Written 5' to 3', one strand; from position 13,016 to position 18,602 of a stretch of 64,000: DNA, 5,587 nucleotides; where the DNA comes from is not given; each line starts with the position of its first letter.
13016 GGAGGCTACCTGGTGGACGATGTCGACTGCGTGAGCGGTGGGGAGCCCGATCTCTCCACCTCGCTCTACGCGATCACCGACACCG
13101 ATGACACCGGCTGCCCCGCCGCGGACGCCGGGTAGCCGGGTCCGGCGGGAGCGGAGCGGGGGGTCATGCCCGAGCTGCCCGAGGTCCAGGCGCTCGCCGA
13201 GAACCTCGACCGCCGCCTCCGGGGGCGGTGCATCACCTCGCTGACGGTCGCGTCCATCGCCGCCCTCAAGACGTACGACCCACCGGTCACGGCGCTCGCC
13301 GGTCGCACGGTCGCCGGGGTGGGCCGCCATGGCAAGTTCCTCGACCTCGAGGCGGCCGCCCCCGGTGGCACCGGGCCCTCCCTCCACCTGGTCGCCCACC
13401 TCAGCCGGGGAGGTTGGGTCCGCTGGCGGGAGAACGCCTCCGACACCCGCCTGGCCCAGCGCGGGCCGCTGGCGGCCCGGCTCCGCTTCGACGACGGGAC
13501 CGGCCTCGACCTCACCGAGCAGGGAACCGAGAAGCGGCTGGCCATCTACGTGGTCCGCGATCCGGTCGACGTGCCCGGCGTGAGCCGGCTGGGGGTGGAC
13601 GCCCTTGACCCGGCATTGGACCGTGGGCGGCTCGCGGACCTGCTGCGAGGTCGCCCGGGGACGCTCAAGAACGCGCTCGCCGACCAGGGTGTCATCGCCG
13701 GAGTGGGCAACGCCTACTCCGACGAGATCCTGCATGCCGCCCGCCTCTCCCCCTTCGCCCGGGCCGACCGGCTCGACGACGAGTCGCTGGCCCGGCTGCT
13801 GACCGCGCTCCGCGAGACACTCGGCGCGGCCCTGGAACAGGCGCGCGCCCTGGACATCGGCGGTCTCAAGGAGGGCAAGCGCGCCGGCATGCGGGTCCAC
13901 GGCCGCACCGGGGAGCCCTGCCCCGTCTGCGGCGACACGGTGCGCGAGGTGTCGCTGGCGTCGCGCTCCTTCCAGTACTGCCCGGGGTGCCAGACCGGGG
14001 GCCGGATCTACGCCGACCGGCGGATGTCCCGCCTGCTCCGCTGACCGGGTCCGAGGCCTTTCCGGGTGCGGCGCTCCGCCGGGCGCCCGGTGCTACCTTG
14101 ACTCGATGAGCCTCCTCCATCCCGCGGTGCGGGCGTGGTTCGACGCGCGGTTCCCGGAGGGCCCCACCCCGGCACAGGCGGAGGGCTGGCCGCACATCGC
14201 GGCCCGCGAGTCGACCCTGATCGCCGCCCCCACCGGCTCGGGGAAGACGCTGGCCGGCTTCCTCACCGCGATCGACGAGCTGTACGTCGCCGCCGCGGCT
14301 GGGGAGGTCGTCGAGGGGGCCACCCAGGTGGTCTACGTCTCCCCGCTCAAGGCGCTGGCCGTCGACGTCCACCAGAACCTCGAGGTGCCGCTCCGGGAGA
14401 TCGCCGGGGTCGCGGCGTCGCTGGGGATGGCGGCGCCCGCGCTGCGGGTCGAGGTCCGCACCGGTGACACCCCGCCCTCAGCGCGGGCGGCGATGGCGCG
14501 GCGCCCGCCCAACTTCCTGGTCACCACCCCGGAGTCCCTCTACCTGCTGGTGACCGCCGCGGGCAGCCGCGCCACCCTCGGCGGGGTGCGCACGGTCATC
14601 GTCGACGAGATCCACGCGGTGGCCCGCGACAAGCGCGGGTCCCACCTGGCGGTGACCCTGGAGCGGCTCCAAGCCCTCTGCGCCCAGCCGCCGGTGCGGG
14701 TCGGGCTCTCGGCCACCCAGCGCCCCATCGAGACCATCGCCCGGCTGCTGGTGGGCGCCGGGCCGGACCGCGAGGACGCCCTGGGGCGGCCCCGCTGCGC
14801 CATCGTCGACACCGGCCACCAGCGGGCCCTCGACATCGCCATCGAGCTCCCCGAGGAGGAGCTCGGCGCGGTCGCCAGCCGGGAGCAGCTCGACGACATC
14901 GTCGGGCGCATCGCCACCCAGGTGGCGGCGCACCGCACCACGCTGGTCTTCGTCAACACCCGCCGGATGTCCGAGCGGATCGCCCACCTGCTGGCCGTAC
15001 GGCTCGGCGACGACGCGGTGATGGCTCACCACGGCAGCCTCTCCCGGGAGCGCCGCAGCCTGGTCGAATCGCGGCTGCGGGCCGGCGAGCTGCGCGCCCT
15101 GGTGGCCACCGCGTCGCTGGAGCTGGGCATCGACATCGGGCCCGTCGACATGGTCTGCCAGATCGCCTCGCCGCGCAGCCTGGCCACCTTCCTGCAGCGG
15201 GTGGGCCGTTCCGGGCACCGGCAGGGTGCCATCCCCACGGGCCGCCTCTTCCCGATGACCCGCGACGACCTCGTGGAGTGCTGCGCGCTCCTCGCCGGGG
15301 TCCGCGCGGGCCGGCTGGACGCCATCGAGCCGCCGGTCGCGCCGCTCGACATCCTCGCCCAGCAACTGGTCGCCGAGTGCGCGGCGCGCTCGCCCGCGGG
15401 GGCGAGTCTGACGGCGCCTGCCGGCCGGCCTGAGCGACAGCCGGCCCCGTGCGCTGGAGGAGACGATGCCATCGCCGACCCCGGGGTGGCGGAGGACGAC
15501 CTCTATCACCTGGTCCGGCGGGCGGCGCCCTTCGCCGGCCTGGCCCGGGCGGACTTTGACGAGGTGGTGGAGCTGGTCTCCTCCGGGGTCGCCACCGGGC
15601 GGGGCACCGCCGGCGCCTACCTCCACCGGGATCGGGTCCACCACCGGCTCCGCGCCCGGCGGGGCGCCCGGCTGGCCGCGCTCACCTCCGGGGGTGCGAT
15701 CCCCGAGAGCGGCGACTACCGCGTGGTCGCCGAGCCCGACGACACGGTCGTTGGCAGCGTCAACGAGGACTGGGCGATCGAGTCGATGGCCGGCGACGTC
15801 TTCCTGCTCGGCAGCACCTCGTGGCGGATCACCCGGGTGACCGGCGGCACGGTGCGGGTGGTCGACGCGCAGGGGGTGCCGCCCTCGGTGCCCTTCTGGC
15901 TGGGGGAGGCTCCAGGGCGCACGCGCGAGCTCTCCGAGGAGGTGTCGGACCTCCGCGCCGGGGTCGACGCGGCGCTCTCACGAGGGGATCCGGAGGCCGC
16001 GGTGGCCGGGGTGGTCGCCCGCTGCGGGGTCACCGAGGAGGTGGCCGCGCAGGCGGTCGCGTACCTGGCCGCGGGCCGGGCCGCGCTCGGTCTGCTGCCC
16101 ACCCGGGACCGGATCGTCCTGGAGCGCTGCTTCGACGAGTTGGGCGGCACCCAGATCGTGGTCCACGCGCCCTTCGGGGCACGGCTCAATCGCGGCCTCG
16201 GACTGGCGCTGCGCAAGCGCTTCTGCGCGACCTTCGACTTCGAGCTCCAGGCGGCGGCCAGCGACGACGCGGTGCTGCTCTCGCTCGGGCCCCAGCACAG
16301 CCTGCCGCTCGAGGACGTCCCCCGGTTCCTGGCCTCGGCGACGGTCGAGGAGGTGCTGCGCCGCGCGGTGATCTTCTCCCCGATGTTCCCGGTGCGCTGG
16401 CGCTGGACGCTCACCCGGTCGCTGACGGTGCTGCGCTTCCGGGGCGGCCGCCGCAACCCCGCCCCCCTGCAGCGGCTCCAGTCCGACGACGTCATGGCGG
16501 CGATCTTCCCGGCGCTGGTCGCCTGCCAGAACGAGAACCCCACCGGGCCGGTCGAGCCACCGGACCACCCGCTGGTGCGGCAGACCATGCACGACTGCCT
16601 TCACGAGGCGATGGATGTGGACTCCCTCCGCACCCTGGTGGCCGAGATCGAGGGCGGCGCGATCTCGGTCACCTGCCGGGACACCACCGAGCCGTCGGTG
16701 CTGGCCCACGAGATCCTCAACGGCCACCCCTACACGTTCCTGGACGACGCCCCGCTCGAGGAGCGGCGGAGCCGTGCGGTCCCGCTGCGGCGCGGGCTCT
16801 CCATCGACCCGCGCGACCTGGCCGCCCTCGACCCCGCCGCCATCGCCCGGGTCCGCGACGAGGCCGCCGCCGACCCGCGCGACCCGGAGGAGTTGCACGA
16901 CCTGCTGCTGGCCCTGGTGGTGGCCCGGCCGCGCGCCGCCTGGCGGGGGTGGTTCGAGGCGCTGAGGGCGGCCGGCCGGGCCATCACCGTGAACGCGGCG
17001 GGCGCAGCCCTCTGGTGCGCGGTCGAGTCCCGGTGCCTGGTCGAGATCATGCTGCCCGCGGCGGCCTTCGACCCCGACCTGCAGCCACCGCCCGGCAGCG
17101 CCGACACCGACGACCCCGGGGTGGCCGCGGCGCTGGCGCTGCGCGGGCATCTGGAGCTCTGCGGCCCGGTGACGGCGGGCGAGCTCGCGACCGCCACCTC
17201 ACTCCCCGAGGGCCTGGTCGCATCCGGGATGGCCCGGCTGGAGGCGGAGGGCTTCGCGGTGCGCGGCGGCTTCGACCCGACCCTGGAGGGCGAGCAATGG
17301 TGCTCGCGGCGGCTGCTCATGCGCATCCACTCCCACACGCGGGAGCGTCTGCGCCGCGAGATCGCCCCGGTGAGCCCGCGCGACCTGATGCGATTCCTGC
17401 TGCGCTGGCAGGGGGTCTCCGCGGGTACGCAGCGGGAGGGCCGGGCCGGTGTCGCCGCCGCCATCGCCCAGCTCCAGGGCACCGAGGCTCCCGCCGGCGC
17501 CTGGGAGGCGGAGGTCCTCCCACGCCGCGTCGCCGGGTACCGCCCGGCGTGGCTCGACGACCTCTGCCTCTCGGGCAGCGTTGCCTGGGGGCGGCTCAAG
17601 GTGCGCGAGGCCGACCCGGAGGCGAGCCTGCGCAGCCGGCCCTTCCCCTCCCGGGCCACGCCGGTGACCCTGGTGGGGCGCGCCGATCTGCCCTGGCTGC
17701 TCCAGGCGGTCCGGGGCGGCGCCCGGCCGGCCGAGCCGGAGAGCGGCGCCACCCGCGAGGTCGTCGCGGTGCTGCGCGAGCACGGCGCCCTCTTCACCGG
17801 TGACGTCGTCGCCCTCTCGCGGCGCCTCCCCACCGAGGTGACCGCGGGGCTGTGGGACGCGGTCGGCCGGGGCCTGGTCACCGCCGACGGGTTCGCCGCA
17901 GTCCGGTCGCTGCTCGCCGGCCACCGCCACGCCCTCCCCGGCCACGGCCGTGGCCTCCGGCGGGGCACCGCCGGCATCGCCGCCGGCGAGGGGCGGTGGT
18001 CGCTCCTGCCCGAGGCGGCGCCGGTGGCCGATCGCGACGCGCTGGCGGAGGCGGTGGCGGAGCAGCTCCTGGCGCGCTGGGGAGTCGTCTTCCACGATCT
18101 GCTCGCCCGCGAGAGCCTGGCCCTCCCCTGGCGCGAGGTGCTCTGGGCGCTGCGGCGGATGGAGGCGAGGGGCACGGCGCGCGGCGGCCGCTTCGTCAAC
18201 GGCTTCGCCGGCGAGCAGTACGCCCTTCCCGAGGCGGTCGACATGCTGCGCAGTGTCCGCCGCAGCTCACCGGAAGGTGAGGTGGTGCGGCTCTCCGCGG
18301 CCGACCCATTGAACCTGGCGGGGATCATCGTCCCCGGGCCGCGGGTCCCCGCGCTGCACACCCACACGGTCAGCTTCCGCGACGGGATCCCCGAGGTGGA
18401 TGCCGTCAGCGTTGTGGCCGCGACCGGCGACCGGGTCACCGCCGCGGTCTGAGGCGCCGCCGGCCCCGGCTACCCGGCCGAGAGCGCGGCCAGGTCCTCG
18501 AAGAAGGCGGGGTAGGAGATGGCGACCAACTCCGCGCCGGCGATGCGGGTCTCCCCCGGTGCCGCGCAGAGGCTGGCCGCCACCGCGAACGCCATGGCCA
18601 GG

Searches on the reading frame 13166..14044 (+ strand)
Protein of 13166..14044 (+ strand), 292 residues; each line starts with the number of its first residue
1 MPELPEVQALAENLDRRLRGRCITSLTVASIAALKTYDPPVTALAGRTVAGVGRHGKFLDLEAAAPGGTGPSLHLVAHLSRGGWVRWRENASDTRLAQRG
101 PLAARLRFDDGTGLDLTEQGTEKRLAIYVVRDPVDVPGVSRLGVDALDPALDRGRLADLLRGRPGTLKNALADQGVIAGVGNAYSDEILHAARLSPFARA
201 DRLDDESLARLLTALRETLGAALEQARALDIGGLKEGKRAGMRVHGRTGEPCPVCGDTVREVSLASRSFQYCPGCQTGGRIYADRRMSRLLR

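Call 58: search_protein_families(library=pfam, proteins=[window:13166-14044:+], max_evalue=0.001)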
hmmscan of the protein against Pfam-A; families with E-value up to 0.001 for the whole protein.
window:13166-14044:+ (292 aa): 3 families
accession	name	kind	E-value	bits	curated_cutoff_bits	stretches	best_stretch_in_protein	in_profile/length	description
PF01149.29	Fapy_DNA_glyco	-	2.1e-16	61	25.5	1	1-117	1-109/117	Formamidopyrimidine-DNA glycosylase N-terminal domain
PF06831.19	H2TH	-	3.9e-16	59.2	34.7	1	142-225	1-84/93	Formamidopyrimidine-DNA glycosylase H2TH domain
PF06827.20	zf-FPG_IleRS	-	1.5e-06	28.3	21.3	1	249-277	1-29/30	Zinc finger found in FPG and IleRS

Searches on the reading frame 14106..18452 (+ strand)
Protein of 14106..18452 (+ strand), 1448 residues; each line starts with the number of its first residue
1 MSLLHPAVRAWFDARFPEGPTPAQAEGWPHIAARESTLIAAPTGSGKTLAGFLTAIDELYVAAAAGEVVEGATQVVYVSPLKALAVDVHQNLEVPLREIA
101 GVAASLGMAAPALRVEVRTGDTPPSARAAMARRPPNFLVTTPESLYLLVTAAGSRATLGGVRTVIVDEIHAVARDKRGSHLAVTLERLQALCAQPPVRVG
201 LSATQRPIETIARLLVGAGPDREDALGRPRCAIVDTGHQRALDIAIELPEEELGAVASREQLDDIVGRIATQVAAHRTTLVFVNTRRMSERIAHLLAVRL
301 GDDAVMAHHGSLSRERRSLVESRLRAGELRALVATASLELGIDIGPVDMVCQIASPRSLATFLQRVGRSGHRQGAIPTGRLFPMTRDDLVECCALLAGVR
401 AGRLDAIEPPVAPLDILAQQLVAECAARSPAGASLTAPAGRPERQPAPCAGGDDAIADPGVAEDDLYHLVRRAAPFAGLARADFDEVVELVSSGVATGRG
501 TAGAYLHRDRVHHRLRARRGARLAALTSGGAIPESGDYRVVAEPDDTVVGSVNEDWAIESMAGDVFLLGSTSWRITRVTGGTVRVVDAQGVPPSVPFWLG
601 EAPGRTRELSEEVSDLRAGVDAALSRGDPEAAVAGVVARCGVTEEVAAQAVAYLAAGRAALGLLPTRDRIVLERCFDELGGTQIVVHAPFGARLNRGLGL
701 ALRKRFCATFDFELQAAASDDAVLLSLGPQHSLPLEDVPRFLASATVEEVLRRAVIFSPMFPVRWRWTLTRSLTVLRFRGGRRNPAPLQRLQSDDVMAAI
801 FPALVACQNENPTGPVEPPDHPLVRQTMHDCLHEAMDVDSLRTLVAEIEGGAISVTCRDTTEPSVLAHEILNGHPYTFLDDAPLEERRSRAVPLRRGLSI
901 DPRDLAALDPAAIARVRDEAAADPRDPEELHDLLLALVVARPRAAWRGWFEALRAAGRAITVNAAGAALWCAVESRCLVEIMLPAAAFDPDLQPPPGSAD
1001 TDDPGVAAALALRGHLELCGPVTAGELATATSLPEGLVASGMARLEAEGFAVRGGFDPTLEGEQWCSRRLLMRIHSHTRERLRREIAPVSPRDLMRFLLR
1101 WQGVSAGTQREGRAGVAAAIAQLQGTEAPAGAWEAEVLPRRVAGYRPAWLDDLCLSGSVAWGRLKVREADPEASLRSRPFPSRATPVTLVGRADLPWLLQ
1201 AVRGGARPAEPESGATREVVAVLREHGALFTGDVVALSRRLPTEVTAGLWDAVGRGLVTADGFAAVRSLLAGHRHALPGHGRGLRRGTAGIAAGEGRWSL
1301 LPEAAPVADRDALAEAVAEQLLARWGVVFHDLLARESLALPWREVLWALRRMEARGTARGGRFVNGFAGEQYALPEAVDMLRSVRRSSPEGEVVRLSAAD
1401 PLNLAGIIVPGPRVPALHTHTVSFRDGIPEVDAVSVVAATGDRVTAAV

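Call 58: search_protein_families(library=pfam, proteins=[window:14106-18452:+], max_evalue=0.001)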
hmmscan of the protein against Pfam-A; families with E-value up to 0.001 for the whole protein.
window:14106-18452:+ (1448 aa): 7 families
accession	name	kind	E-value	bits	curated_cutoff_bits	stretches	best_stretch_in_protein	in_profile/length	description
PF08494.16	DEAD_assoc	-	2.9e-43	148.4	23.5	1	664-867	1-191/191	DEAD/H associated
PF23234.1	WH4_Lhr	-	2e-29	101.5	27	1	1309-1391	3-85/87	Large helicase-related protein, winged-helix domain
PF19306.5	WH_Lhr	-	5.1e-26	91.5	27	1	458-592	31-165/168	Large helicase-related protein, winged helix domain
PF00270.35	DEAD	-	6.6e-26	91.5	26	1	21-206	1-161/167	DEAD/DEAH box helicase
PF00271.37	Helicase_C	-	3.3e-16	59.9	23.5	1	272-371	11-108/110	Helicase conserved C-terminal domain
PF23235.1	WH3_Lhr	-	2.2e-13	50.8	27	1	1090-1162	2-73/95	Large helicase-related protein, winged-helix domain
PF04851.21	ResIII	-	0.00012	22.5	22.5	1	33-204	22-161/164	Type III restriction enzyme, res subunit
